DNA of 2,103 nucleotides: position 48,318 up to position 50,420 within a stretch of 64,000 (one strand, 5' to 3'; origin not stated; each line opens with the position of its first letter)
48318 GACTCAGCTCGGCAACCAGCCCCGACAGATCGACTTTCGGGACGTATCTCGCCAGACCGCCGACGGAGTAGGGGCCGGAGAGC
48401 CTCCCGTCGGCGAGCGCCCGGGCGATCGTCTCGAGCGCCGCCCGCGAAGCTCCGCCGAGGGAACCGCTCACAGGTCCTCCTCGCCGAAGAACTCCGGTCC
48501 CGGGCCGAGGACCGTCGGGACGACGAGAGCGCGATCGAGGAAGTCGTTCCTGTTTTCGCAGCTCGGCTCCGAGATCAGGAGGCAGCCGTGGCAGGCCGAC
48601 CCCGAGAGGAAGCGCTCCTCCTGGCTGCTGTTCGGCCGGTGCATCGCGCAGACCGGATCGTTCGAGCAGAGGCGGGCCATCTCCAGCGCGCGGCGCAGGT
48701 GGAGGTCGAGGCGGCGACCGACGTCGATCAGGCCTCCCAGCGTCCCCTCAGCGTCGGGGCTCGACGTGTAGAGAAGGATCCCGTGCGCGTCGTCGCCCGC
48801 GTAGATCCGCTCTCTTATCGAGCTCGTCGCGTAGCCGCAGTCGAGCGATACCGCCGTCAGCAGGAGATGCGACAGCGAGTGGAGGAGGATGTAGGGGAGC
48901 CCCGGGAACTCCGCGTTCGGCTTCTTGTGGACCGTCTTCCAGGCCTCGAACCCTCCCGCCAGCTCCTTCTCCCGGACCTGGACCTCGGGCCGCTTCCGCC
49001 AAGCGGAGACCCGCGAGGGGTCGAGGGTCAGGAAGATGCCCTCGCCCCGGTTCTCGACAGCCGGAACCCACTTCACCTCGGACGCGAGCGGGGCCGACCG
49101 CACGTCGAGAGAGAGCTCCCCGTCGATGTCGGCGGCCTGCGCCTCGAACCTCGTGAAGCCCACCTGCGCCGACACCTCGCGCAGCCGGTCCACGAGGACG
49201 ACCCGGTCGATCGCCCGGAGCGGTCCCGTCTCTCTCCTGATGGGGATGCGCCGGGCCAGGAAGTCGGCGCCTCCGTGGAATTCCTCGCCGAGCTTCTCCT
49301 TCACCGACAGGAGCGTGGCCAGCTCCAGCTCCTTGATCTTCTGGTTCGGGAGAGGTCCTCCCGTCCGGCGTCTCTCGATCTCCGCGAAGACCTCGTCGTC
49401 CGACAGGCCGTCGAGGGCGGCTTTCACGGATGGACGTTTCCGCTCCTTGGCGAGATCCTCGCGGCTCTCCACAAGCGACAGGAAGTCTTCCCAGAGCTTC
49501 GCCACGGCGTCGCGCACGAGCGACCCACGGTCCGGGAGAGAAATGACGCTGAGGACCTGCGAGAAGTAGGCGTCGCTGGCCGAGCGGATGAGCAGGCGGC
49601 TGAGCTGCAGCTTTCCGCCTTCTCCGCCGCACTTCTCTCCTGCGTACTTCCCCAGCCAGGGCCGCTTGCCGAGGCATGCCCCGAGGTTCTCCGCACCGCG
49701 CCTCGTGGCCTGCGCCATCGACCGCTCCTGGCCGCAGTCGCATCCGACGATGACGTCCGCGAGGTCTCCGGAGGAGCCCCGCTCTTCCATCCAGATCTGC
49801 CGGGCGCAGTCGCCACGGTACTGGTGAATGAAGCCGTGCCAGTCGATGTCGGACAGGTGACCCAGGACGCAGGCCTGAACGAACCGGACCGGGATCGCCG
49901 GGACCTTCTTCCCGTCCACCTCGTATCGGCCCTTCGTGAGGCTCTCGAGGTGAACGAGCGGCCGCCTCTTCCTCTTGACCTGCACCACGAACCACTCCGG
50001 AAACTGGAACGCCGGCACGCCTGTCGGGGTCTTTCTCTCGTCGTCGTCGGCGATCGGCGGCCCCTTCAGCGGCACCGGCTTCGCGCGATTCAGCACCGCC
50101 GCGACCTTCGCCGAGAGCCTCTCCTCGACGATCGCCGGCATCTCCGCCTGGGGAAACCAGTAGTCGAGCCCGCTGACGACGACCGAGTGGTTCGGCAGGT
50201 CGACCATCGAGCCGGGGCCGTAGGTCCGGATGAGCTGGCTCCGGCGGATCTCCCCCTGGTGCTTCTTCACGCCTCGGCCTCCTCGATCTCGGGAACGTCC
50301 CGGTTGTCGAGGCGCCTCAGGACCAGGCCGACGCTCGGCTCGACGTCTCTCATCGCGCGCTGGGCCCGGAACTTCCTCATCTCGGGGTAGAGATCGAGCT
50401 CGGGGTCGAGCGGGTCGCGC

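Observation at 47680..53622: Compact helicase-DUF1998-PLD (DrmA-DrmB-DrmC-like) defence operon with no methyltransferase in reach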

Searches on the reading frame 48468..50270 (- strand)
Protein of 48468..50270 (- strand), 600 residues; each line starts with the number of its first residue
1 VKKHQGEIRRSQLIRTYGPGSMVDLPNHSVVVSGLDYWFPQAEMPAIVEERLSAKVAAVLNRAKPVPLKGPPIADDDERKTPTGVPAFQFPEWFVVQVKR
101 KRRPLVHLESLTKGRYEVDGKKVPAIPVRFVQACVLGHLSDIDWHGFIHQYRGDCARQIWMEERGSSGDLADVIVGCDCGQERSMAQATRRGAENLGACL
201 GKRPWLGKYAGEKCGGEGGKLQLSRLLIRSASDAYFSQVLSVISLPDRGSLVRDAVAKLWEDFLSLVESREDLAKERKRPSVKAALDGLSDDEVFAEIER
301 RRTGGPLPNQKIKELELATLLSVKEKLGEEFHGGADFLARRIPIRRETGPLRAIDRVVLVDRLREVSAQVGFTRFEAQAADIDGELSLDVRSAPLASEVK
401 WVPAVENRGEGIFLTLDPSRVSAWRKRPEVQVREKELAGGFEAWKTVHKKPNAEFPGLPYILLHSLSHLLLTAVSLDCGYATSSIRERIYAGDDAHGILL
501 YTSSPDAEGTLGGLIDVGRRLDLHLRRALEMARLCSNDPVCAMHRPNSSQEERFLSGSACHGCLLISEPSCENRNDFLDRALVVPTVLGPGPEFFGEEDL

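Call 5: search_protein_families(library=pfam, proteins=[window:48468-50270:-], max_evalue=0.01)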
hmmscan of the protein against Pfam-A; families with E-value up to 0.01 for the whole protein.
window:48468-50270:- (600 aa): 1 family
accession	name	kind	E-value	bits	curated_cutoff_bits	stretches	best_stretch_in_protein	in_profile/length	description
PF09369.15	MZB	-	2.3e-10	41.5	24.2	1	466-564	1-80/80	MrfA Zn-binding domain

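Call 6: search_protein_families(library=padloc, proteins=[window:48468-50270:-], max_evalue=0.01)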
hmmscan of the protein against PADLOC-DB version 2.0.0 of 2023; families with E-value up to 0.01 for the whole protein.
window:48468-50270:- (600 aa): 4 families
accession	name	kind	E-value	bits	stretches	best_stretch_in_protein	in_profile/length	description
PDLC02583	DrmB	-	8.8e-76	254.2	1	5-584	4-602/606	DrmB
PDLC02579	DrmB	-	6.8e-56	187.5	1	353-587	69-305/314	DrmB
PDLC02584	DrmB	-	1.2e-52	177.3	1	158-595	7-442/445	DrmB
PDLC02582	DrmB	-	3.8e-11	40.3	1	460-595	523-644/649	DrmB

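Call 12: find_encoding_contigs(protein=window:48468-50270:-, flank=10000, max_places=6)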
Protein window:48468-50270:- (600 aa): no gene with exactly this product is on record in the collection.

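Call 13: find_homologous_proteins(query=window:48471-50270:-)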
Query window:48471-50270:- (600 aa): 5404 proteins with E <= 0.001 among 8000 candidates; the best 120 are listed.
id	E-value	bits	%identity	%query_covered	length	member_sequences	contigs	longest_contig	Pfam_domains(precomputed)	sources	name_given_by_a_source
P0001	0.0e+0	1321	100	97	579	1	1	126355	PF09369.16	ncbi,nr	ncbi:MAG: DUF1998 domain-containing protein [Holophagales bacterium]|nr:DUF1998 domain-containing pr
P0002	0.0e+0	1316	96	100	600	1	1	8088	PF09369.16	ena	-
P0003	0.0e+0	1316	96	100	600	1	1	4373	PF09369.16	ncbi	-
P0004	0.0e+0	1315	96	100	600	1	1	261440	PF09369.16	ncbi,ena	-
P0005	0.0e+0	1312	95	100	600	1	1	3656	PF09369.16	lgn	-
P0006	0.0e+0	1309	95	100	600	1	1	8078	PF09369.16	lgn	-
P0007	0.0e+0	1299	94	100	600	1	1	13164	PF09369.16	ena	-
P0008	0.0e+0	1267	96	97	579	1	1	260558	PF09369.16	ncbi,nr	ncbi:MAG: DUF1998 domain-containing protein [Holophagales bacterium]|nr:DUF1998 domain-containing pr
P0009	0.0e+0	1265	96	97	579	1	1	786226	PF09369.16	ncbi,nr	ncbi:MAG: DUF1998 domain-containing protein [Holophagales bacterium]|nr:DUF1998 domain-containing pr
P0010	0.0e+0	1208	87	100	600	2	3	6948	PF09369.16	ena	-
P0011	0.0e+0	1158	83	100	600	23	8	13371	PF09369.16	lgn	-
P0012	0.0e+0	1101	79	100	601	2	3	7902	PF09369.16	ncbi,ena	-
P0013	0.0e+0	1088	78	99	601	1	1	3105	PF09369.16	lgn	-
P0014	0.0e+0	1087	78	100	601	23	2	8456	PF09369.16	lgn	-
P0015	0.0e+0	1086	78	99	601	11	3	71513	PF09369.16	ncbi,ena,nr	ncbi:MAG TPA: DUF1998 domain-containing protein [Thermoanaerobaculia bacterium]|nr:DUF1998 domain-co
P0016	0.0e+0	1083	77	100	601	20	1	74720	PF09369.16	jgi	jgi:hypothetical protein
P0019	5.7e-254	862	64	100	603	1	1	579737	PF09369.16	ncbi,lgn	-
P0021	3.0e-229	780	59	100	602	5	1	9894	PF09369.16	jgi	jgi:hypothetical protein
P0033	2.1e-219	748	57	100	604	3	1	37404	PF09369.16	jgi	-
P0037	1.1e-217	742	57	98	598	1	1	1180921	PF09369.16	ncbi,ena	-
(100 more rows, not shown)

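Call 14: find_encoding_contigs(protein=P0001, flank=10000, max_places=3)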
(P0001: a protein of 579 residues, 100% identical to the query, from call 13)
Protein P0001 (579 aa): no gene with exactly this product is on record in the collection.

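Call 15: find_encoding_contigs(protein=P0009, flank=10000, max_places=3)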
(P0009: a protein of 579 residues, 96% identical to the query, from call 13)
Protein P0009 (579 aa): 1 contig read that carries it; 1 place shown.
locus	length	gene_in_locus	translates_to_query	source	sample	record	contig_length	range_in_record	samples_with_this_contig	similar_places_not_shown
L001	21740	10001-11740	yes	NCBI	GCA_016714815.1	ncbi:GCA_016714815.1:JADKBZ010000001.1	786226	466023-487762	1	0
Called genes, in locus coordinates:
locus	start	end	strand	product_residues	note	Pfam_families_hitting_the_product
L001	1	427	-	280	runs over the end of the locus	-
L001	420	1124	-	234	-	-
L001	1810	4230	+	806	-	PF13583:Reprolysin_4, PF13688:Reprolysin_5, PF13574:Reprolysin_2, PF13582:Reprolysin_3, PF01833:TIG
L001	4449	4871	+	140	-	-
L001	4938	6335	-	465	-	PF01590:GAF, PF13185:GAF_2, PF13188:PAS_8 (weak), PF08447:PAS_3, PF00990:GGDEF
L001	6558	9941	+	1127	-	PF00271:Helicase_C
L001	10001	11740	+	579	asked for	PF09369:MZB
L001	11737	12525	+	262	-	PF13091:PLDc_2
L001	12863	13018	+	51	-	-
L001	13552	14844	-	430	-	PF13173:AAA_14, PF13635:DUF4143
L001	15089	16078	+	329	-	PF05028:PARG_cat_C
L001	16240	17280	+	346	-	PF11138:DUF2911, PF13176:TPR_7 (faint)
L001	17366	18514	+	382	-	PF07661:MORN_2 (faint), PF02230:Abhydrolase_2 (weak), PF00326:Peptidase_S9 (faint), PF01738:DLH (weak), PF12146:Hydrolase_4 (faint)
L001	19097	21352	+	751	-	PF00912:Transgly, PF00905:Transpeptidase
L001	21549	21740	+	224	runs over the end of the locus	-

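Call 16: find_encoding_contigs(protein=P0004, flank=10000, max_places=3)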
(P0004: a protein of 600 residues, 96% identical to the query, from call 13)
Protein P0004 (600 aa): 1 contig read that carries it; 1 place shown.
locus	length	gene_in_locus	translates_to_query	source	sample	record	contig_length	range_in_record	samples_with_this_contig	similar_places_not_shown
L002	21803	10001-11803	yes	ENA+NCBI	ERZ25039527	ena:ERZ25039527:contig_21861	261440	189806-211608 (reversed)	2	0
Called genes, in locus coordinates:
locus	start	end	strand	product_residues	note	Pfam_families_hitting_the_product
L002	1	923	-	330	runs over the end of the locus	-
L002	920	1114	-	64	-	-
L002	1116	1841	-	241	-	PF13576:Pentapeptide_3 (faint), PF00805:Pentapeptide, PF13599:Pentapeptide_4, PF00805:Pentapeptide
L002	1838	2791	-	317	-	PF00805:Pentapeptide (faint)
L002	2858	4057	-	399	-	-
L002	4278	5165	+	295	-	PF09832:DUF2059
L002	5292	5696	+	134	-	PF00903:Glyoxalase (weak), PF22677:Ble-like_N (weak)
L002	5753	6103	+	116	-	PF09966:DUF2200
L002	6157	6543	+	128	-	PF18029:Glyoxalase_6 (weak)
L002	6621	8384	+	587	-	-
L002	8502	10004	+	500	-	PF00271:Helicase_C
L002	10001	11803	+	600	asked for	PF09369:MZB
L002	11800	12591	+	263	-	PF13091:PLDc_2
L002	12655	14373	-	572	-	PF00437:T2SSE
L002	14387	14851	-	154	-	-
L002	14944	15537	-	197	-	-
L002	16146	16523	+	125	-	PF01520:Amidase_3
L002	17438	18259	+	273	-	PF01177:Asp_Glu_race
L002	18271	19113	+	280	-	PF01138:RNase_PH, PF03725:RNase_PH_C (weak)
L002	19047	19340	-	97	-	-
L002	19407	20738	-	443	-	-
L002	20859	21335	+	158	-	PF01243:PNPOx_N (faint)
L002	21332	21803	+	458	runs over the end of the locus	PF01243:PNPOx_N, PF01590:GAF, PF13185:GAF_2, PF13492:GAF_3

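Call 17: search_protein_families(library=ncbifam, proteins=[window:48468-50270:-], max_evalue=0.001)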
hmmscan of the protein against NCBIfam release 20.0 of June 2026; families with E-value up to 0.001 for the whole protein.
window:48468-50270:- (600 aa): 1 family
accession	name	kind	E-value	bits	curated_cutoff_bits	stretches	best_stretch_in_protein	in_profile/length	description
NF038324.1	DrmB_fam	subfamily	5.8e-168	560.4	240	1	5-586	2-604/604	DrmB family protein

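Call 26: find_related_loci(query=A1, collection=genome_contigs, flank=10000)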
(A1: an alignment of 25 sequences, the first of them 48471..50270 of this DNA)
Query A1 (600 aa) in genome_contigs; peptide patterns used: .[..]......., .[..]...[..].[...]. (x = any residue, [..] = any of these).
600 stretches matched a pattern (row limit reached: there are more); 595 encode a relative of the query (tblastn E <= 1e-3); the best 80 are kept; 80 distinct loci.
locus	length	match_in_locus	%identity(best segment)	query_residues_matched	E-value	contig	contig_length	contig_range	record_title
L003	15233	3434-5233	82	1-600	0e+0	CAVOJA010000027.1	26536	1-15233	MAG: uncultured Holophagales bacterium isolate MFD10097.bin.2.1 genome assembly, contig: contig_15564, whole genome shot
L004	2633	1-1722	78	26-599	0e+0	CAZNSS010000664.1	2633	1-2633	MAG TPA_asm: uncultured Holophagales bacterium isolate binchicken_co197_117 genome assembly, contig: NODE_98403_length_2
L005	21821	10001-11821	57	1-599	0e+0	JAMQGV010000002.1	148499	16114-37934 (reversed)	MAG: Vicinamibacteria bacterium isolate ACD1 H2_k97_25114, whole genome shotgun sequence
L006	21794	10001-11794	54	2-595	0e+0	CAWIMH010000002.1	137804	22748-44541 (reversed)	MAG: uncultured proteobacterium isolate MFD05377.bin.1.214 genome assembly, contig: contig_110219, whole genome shotgun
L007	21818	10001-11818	52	1-600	0e+0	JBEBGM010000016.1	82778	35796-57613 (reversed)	MAG: Bryobacteraceae bacterium isolate ASF_22 NODE_95_length_82778_cov_5.963594, whole genome shotgun sequence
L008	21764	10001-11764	55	6-595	0e+0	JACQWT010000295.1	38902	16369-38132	MAG: Deltaproteobacteria bacterium isolate NC_groundwater_1496_Pr4_B-0.1um_72_3 SR1-18-B1_scaffold_238899, whole genome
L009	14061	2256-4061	54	6-597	0e+0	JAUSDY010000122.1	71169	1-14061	MAG: Acidobacteriota bacterium isolate E14_maxbin.140_sub E14_k141_589503, whole genome shotgun sequence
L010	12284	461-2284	53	6-600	0e+0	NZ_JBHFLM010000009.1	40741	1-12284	Pelatocladus sp. BLCC-F211 bin3.fa-9, whole genome shotgun sequence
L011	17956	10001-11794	52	3-595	0e+0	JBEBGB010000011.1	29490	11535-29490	MAG: Vicinamibacterales bacterium isolate ASF_11 NODE_618_length_29490_cov_13.912967, whole genome shotgun sequence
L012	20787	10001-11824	52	6-597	0e+0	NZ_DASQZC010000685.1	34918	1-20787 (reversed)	MAG: Nostoc sp. isolate SMAG_U11081 k141_62576, whole genome shotgun sequence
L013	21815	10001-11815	51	6-596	0e+0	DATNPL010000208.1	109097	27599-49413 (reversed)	MAG TPA_asm: Coleofasciculaceae cyanobacterium isolate SMAG_U16480 k141_14392, whole genome shotgun sequence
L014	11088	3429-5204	52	5-595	0e+0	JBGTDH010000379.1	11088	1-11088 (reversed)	MAG: Pirellulales bacterium isolate JTS-RE139 k141_11656518, whole genome shotgun sequence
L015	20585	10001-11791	52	3-595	0e+0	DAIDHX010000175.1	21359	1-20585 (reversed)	MAG TPA_asm: Planctomycetales bacterium isolate clean352 k141_1536885, whole genome shotgun sequence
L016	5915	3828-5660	52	1-598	0e+0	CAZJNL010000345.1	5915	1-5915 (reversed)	MAG TPA_asm: uncultured Oscillatoria sp. isolate SRP220891_co5_255 genome assembly, contig: NODE_12526_length_5915_cov_7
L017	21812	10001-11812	50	6-595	0e+0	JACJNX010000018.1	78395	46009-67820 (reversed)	Cyanobacteria bacterium FACHB-63 contig18, whole genome shotgun sequence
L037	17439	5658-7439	51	5-595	0e+0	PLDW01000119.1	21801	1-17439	MAG: Gemmataceae bacterium isolate palsa_1347 73.20111000_P1S.15_contig_3209, whole genome shotgun sequence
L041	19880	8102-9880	51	5-595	0e+0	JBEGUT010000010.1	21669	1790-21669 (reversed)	MAG: Planctomycetota bacterium isolate riogrande_2019_sw_WHONDRS-S19S_0066_A_bin.83 scaffold_0000942, whole genome shotg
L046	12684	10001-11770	51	7-595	7e-180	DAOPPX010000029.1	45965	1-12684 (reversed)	MAG TPA_asm: Verrucomicrobiota bacterium isolate AMR_MDS_1537 NODE_1033_length_45965_cov_43.143934, whole genome shotgun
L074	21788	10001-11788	48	1-596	3e-166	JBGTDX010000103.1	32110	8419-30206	MAG: Thermoanaerobaculia bacterium isolate JTS-RE153 k141_213538, whole genome shotgun sequence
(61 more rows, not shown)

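Call 30: search_protein_families(library=padloc, proteins=[L041:340-4674:+, L011:2-2683:+, L046:2256-4304:+, L074:4458-6560:+, L037:8878-13959:+], max_evalue=0.00001)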
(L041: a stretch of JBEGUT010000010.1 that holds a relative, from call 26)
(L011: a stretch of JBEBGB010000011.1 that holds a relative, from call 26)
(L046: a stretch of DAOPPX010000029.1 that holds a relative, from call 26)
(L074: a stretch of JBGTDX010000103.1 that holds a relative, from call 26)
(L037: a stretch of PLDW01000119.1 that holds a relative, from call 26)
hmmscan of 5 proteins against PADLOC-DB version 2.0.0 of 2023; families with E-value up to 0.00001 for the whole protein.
L041:340-4674:+ (1444 aa): 27 families (the best 25 are shown)
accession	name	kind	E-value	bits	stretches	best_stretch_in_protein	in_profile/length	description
PDLC02643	DrmMI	-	0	1268.8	2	615-1410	587-1338/1347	DrmMI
PDLC02640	DrmMI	-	0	1109.1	2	927-1408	534-996/1015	DrmMI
PDLC02638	DrmMI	-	3e-263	874.2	2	9-570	6-576/935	DrmMI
PDLC02639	DrmMI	-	2.3e-229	761.8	3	851-1105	549-801/803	DrmMI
PDLC03618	REase_MTase_IIG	-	9.3e-164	544.7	2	618-1395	583-1326/1429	Type IIG restriction enzyme-methyltransferase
PDLC02644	DrmMI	-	3.1e-144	480.2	1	622-1404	103-886/988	DrmMI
PDLC02645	DrmMI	-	2.2e-104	348.2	2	94-569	97-570/772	DrmMI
PDLC02646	DrmMI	-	1.4e-101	339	2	866-1394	264-762/792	DrmMI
PDLC03627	REase_MTase_IIG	-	9e-66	220.4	2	886-1389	564-1029/1136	Type IIG restriction enzyme-methyltransferase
PDLC03599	REase_MTase_IIG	-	2.5e-56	189.1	1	885-1323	470-910/959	Type IIG restriction enzyme-methyltransferase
PDLC02642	DrmMI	-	1.2e-50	170.5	1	153-447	145-432/594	DrmMI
PDLC03622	REase_MTase_IIG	-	4.2e-50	168.2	3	163-456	5-299/1524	Type IIG restriction enzyme-methyltransferase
PDLC03598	REase_MTase_IIG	-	8.2e-40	134.5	2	886-1328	482-894/912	Type IIG restriction enzyme-methyltransferase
PDLC03609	REase_MTase_IIG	-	5.2e-25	85.4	2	867-951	542-619/1066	Type IIG restriction enzyme-methyltransferase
PDLC02626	DrmD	-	4.3e-24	83.3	1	1197-1403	8-179/276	DrmD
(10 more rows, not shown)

L011:2-2683:+ (893 aa): 27 families (the best 25 are shown)
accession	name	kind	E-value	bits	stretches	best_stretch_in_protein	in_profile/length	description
PDLC02621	DrmD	-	1.5e-242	806.1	1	1-891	178-1035/1040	DrmD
PDLC02572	DrmA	-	4.8e-132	439.9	1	4-891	178-1035/1043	DrmA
PDLC02632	DrmD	-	1.3e-101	339.1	1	4-469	183-641/662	DrmD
PDLC02624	DrmD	-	8.4e-91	303.4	1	5-591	25-597/652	DrmD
PDLC02633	DrmD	-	7.7e-88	293.4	1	2-515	183-696/839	DrmD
PDLC00659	HmaA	-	1.4e-56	190.1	1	1-490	162-647/1176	SNF2 helicase / DEAD-box helicase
PDLC02504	BrxHI|BrxHII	-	2.5e-49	166.1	1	5-497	170-625/971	BrxHII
PDLC02622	DrmD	-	1e-48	164.3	1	5-167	183-348/422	DrmD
PDLC02629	DrmD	-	2.1e-46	156.4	1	379-891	12-500/508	DrmD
PDLC02618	DrmD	-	8.1e-42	141.5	1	1-90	166-255/273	DrmD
PDLC02625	DrmD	-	2.1e-38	130.4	1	127-887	67-778/792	DrmD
PDLC02500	BrxHI|BrxHII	-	1e-35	121.6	1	2-490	148-610/933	BrxHI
PDLC02620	DrmD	-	3.5e-34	116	2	345-551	483-668/1060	DrmD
PDLC02853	DpdE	-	1.2e-27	94.3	1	4-492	157-639/985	DpdE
PDLC02623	DrmD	-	1.1e-23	81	1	340-551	523-722/1040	DrmD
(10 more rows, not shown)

L046:2256-4304:+ (682 aa): 4 families
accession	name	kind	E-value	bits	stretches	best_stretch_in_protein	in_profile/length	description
PDLC03859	LmuB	-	1.7e-10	38.7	1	254-651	285-585/611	-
PDLC03863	LmuB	-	2.7e-10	37.6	1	407-659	320-588/610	-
PDLC04774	PDC-M68B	-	9.2e-10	35.7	1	472-681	373-580/581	-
PDLC03862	LmuB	-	3.7e-06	23.6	0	419-614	379-566/643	-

L074:4458-6560:+ (700 aa): 29 families (the best 25 are shown)
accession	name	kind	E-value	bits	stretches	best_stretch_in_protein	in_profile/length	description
PDLC02693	Orf5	-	5.2e-99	330.7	1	115-695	5-542/543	Orf5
PDLC03655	mREase_IV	-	2.4e-81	272.1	2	102-611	1-520/629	Type IV methyl-directed restriction enzyme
PDLC04155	HEC-06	-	1.7e-66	222.9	1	102-697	5-560/562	-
PDLC04157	HEC-06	-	6.8e-60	201.2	1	115-696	19-556/558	-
PDLC04154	HEC-06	-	9.6e-58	194.2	1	101-696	6-565/569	-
PDLC02700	Orf5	-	1.6e-49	167.1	1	117-695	10-555/555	Orf5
PDLC02687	Orf5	-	7.3e-47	158.3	1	108-680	7-543/543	Orf5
PDLC02702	Orf5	-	2.2e-38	130.4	1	118-696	2-542/543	Orf5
PDLC02695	Orf5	-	1e-32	111.3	2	104-347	5-253/601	Orf5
PDLC02691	Orf5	-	2.3e-29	100.4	1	112-695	14-579/579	Orf5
PDLC02701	Orf5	-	2.1e-28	97.2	2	111-415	12-303/596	Orf5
PDLC02692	Orf5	-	6.2e-26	89.2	1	117-695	6-556/558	Orf5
PDLC02686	Orf5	-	1.8e-21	74.3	2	119-346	21-236/566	Orf5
PDLC04156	HEC-06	-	1.1e-20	71.8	1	112-349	14-242/562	-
PDLC02696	Orf5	-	2.6e-20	70.9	1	121-200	3-74/558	Orf5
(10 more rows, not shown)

L037:8878-13959:+ (1693 aa): 40 families (the best 25 are shown)
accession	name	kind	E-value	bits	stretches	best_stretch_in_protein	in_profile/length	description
PDLC02623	DrmD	-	1.8e-54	183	2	396-552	517-672/1040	DrmD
PDLC02500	BrxHI|BrxHII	-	1.4e-50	170.7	2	383-550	453-618/933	BrxHI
PDLC02619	DrmD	-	9.5e-47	157.7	2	98-330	53-275/872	DrmD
PDLC02621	DrmD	-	1.5e-45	153.9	2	395-550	509-677/1040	DrmD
PDLC00659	HmaA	-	2.7e-40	136.1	2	390-539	493-645/1176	SNF2 helicase / DEAD-box helicase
PDLC02843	DpdE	-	3.5e-34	115.9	2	82-241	161-302/1091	DpdE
PDLC02840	DpdE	-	4.8e-34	115.8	2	99-240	180-306/1091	DpdE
PDLC02620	DrmD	-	5.2e-31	105.4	2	459-541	533-614/1060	DrmD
PDLC02193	PLD_Helicase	-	2.1e-30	103.6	1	459-541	753-835/905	-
PDLC02572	DrmA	-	4.6e-30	102.3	2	398-548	507-672/1043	DrmA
PDLC02844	DpdE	-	9.4e-29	97.9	2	98-251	173-320/1074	DpdE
PDLC00633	ZorD1|ZorD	-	4e-27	92.7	1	96-526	463-871/908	"SWI2/SNF2 helicase, Mrr-like nuclease"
PDLC02633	DrmD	-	5.5e-27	92.1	2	98-201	145-242/839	DrmD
PDLC02504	BrxHI|BrxHII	-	6.1e-27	92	2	406-552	482-629/971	BrxHII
PDLC02632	DrmD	-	3.7e-26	89.8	2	99-152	144-197/662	DrmD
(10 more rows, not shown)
